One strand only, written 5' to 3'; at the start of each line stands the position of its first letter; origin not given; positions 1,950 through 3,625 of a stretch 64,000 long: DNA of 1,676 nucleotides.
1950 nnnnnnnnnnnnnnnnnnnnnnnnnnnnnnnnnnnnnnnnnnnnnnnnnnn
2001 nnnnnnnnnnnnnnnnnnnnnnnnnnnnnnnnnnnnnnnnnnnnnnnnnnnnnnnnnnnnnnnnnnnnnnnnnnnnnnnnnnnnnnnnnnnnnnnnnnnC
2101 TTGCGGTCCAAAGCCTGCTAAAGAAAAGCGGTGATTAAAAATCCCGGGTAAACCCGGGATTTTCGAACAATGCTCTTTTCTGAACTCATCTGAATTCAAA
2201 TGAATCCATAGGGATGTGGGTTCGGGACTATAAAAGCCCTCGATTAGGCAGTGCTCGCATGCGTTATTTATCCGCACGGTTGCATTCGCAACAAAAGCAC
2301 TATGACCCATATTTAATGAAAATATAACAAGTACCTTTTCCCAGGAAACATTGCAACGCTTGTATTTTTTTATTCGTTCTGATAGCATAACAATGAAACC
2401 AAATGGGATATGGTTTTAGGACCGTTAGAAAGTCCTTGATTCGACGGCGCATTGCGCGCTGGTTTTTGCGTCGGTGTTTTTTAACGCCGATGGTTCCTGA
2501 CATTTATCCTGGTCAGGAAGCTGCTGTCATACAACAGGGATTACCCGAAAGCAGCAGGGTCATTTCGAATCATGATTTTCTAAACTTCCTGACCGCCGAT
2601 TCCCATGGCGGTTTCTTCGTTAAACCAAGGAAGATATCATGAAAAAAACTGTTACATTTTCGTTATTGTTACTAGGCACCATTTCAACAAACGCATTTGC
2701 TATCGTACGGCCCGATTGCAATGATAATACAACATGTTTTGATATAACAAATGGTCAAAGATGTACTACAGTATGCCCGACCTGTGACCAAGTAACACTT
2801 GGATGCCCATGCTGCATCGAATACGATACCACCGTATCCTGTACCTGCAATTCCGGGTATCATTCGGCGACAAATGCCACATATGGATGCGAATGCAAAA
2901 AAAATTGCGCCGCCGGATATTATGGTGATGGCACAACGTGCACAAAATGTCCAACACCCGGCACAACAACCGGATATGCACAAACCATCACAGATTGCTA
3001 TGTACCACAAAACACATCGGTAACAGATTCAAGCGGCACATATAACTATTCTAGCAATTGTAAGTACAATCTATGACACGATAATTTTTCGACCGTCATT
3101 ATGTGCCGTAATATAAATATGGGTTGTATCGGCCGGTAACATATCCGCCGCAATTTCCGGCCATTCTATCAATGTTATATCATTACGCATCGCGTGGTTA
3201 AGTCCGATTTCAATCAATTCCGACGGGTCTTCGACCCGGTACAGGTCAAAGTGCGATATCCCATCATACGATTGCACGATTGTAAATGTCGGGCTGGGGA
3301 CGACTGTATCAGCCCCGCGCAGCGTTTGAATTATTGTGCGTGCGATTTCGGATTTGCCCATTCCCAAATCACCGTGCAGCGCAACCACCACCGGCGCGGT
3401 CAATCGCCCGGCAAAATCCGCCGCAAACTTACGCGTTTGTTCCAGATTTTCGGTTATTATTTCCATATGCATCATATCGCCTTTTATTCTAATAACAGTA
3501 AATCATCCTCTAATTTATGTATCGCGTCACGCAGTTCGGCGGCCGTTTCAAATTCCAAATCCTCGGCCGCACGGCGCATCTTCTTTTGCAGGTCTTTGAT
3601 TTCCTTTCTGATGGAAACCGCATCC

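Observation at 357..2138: In-frame FtsA-ribulose-phosphate 3-epimerase fusion ORF and no ftsZ after ftsQ-ftsA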

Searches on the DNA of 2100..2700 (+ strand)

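Call 52: search_rna_families(source=window, start=2100, end=2700, threshold=evalue, max_evalue=1, show_alignments=2)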
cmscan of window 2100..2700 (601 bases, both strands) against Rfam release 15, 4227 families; matches with E-value up to 1: 3.
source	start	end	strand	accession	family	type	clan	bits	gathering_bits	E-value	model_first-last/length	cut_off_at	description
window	2511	2602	+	RF02221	sRNA-Xcc1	Gene; sRNA;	-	38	53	4.3e-05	1-87/87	no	sRNA-Xcc1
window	2120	2194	-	RF01770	rimP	Cis-reg; leader;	-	21.9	47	0.39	1-102/102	no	Gammaprotebacteria rimP leader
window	2137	2164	-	RF02621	BSnc120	Gene; sRNA;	-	18.4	114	0.26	42-69/88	no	Brucella sRNA 120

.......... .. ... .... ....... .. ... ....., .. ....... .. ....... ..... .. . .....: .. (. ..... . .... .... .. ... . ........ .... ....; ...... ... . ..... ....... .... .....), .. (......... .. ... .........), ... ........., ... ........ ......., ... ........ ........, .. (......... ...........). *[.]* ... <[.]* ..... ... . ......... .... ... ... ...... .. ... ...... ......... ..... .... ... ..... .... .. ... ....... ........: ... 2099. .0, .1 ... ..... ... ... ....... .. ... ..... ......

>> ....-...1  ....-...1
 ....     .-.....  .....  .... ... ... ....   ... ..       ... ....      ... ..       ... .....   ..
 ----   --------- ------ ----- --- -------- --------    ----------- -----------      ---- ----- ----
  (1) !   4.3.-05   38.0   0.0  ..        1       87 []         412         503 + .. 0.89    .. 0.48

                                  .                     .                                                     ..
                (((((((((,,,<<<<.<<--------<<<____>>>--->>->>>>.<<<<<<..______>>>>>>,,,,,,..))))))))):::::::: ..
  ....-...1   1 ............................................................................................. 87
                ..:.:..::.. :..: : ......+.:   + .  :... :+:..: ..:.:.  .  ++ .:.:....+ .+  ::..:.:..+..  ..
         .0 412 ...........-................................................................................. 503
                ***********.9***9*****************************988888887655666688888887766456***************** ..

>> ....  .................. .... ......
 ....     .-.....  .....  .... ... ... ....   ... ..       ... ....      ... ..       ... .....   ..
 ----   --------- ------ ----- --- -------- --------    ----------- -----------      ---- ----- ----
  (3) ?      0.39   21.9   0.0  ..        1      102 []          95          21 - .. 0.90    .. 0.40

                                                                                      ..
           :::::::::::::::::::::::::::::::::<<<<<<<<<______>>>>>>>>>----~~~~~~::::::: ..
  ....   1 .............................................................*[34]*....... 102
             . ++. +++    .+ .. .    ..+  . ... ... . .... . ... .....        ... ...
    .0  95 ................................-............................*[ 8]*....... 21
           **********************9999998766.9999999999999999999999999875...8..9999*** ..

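Call 66: build_rna_model(alignment_id=A4)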
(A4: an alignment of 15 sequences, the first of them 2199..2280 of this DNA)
Model R1 built from alignment A4 (15 sequences, 99 columns); structure: RNAalifold consensus.
model positions 83; base pairs 15; branch points 2; effective number of sequences 3.61; information 0.684 bits per position. Calibrated on 0.2 Mb of random sequence (short: E-values are rough).
structure used (alignment columns):
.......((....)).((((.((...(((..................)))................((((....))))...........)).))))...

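Call 67: search_with_rna_model(model_id=R1, sources=[window, L001, L002, L003, L004, L005, L006, L007, L008, L009, L010, L011, L012, L013, L014, L015, L016, L017, L018, L019, L020, L021, L022, L023, L024, L025, L026, L027, L028, L029, L030, L031, L032, L033, L034, L035, L036, L037, L038, L039, L040, L041, L042, L043, L044, L045, L046, L047, L048, L049, L050, L051, L052, L053, L054, L055, L056, L057, L058, L059, L060, L061, L062, L063, L064, L065, L066, L067, L068, L069, L070, L071, L072, L073, L074, L075, L076, L077, L078, L079, L080, L081, L083, L085], max_evalue=0.01, make_alignment=true)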
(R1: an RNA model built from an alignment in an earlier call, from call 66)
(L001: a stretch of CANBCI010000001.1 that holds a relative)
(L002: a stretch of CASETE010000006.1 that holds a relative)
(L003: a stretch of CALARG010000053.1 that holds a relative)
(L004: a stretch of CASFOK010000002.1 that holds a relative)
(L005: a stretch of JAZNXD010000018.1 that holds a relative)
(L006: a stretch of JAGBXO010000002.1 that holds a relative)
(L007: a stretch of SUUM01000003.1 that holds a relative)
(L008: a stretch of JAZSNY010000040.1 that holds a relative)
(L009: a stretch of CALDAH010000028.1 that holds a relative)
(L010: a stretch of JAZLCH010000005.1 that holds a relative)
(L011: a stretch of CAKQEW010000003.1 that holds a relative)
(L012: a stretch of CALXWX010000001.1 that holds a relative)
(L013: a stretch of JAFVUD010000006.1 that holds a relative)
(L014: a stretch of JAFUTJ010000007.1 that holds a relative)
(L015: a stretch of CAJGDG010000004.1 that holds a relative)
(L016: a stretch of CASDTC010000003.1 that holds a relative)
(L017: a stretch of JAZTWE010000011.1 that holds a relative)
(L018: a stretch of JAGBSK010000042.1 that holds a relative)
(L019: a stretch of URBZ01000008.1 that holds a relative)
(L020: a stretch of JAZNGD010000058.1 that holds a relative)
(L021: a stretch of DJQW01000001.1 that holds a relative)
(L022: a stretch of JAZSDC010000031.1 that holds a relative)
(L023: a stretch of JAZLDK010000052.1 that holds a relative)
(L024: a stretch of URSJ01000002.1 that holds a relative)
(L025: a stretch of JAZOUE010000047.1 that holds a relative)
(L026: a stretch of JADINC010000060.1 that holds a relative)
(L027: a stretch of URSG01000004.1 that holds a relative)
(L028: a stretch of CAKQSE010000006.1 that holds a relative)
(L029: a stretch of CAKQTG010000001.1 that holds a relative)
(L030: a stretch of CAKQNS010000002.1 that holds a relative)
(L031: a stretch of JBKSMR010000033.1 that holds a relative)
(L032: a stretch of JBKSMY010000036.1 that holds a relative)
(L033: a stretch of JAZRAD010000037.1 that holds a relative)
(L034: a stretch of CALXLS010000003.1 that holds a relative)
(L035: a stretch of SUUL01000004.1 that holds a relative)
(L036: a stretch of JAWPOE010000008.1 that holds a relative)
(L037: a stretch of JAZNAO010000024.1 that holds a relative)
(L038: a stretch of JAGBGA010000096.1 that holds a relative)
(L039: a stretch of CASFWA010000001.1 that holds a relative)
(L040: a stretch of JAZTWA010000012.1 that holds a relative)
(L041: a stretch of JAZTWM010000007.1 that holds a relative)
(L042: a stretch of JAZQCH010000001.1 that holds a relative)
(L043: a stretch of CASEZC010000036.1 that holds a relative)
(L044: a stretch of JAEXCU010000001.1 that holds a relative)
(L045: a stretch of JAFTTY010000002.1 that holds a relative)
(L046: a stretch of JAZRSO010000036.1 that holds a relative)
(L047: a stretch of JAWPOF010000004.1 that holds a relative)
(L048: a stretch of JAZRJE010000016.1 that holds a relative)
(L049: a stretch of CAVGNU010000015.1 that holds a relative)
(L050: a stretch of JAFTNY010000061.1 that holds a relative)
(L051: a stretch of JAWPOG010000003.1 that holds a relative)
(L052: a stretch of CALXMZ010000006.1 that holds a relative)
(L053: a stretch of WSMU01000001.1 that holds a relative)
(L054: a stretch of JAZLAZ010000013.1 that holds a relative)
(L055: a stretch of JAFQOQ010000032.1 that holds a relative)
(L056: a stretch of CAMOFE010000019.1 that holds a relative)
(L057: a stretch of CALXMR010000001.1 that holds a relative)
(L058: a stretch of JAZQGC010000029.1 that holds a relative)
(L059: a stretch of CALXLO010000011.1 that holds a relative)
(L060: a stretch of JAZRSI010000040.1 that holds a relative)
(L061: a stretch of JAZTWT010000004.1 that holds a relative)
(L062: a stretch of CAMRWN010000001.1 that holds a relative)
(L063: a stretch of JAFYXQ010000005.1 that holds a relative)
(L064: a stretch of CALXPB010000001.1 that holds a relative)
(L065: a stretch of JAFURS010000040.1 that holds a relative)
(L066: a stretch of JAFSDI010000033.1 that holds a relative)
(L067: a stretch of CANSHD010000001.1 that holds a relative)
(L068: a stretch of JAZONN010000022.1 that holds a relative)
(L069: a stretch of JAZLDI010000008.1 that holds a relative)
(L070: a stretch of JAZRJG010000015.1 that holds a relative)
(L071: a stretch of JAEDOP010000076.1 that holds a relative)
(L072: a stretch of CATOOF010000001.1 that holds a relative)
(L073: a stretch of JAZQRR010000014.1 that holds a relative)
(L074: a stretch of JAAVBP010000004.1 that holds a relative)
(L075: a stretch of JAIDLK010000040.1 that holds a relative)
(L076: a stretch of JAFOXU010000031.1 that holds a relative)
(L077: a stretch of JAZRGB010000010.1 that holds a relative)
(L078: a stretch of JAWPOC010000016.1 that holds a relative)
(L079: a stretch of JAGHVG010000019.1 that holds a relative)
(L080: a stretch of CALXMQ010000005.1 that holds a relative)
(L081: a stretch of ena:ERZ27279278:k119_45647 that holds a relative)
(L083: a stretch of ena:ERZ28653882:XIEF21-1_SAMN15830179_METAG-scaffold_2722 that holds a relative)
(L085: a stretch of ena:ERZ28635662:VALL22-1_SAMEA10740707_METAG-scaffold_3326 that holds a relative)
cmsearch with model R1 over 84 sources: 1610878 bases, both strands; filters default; matches with E-value up to 0.01: 44.
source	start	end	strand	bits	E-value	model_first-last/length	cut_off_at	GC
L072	11855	11936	+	88.8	4.4e-16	1-83/83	no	0.5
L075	10224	10305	+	81.6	1.7e-14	1-83/83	no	0.46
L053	11850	11930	+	81.5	1.7e-14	1-83/83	no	0.52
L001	11836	11916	+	81.4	1.8e-14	1-83/83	no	0.51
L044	11850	11937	+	80.6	2.7e-14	1-83/83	no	0.48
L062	11832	11919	+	80.3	3.2e-14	1-83/83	no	0.5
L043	9320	9405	+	80.2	3.2e-14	1-83/83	no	0.44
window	2199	2280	+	78.7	7.1e-14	1-83/83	no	0.49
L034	11851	11937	+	76.9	1.8e-13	1-83/83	no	0.45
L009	11827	11909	+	76.8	1.8e-13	1-83/83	no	0.51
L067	11848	11928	+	74.6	5.6e-13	1-83/83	no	0.52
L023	11813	11894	+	64.9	7.3e-11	1-83/83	no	0.45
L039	11852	11937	+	58.4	1.9e-09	1-83/83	no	0.43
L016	9162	9239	+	58.4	1.9e-09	1-83/83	no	0.49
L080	11827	11922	+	52.5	3.6e-08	1-83/83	no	0.42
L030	11827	11912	+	52.5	3.7e-08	1-83/83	no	0.48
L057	21010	21099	+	45.3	1.4e-06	1-83/83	no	0.41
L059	18973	19062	+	43.7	3.1e-06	1-83/83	no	0.42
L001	859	944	-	37.5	6.7e-05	1-83/83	no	0.42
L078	20889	20970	+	37.3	7.6e-05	1-83/83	no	0.48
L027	12192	12271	+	35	0.00024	1-83/83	no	0.49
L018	11359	11449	+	34.1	0.00037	1-83/83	no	0.52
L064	11852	11948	+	33.9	0.0004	1-83/83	no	0.35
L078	11820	11885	+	33.4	0.00053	1-83/83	no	0.47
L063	8588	8668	+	33.2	0.00059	1-83/83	no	0.48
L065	11829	11916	+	33.2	0.0006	1-83/83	no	0.45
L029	21178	21255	+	33.1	0.00063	1-83/83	no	0.51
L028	8409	8492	+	32.6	0.00081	1-83/83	no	0.49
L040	21668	21755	+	32.5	0.00085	1-83/83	no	0.47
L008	11827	11907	+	32.2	0.00097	1-83/83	no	0.44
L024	11826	11909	+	31.8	0.0012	1-83/83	no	0.49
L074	11868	11943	+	31.6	0.0013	1-83/83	no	0.45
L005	11828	11926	+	30.7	0.0021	1-83/83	no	0.47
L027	2810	2904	+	30.3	0.0025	1-83/83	no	0.45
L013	11803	11909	+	30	0.0029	1-83/83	no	0.36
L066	11817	11913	+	29.8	0.0032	1-83/83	no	0.37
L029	11826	11909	+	29.7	0.0034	1-83/83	no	0.48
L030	2618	2715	-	29.3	0.0042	1-83/83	no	0.48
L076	3901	3991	+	28.4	0.0064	1-83/83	no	0.38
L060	11810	11893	+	28.4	0.0065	1-83/83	no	0.45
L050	10147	10237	+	27.9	0.0084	1-83/83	no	0.49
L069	3052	3129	-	27.9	0.0085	1-83/83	no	0.41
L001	2099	2176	-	27.6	0.0098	1-83/83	no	0.5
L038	2578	2663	+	27.6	0.0098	1-83/83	no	0.49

Alignment A5: 44 matches aligned to the model, 183 columns, each read 5' to 3' on its own strand. Consensus structure (alignment columns), stored with it:
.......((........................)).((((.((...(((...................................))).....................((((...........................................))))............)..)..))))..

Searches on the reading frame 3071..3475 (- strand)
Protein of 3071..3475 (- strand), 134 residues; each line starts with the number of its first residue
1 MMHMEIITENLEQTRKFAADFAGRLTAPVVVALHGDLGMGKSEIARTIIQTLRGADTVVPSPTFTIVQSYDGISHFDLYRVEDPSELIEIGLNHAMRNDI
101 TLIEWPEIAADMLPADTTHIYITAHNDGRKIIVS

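Call 3: search_protein_families(library=pfam, proteins=[window:3071-3475:-], max_evalue=0.1)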
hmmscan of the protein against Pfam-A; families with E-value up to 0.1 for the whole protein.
window:3071-3475:- (134 aa): 4 families
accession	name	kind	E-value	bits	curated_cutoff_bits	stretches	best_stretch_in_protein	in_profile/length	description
PF02367.23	TsaE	-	2e-32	112.3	26.6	1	9-130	2-127/128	Threonylcarbamoyl adenosine biosynthesis protein TsaE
PF13191.12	AAA_16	-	0.014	16.3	32.6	1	27-65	23-61/167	AAA ATPase domain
PF24883.2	NPHP3_N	-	0.017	15.8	24.8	1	29-57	23-51/164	Nephrocystin 3, N-terminal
PF05729.18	NACHT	-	0.097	12.9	26.7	0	30-53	2-25/167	NACHT domain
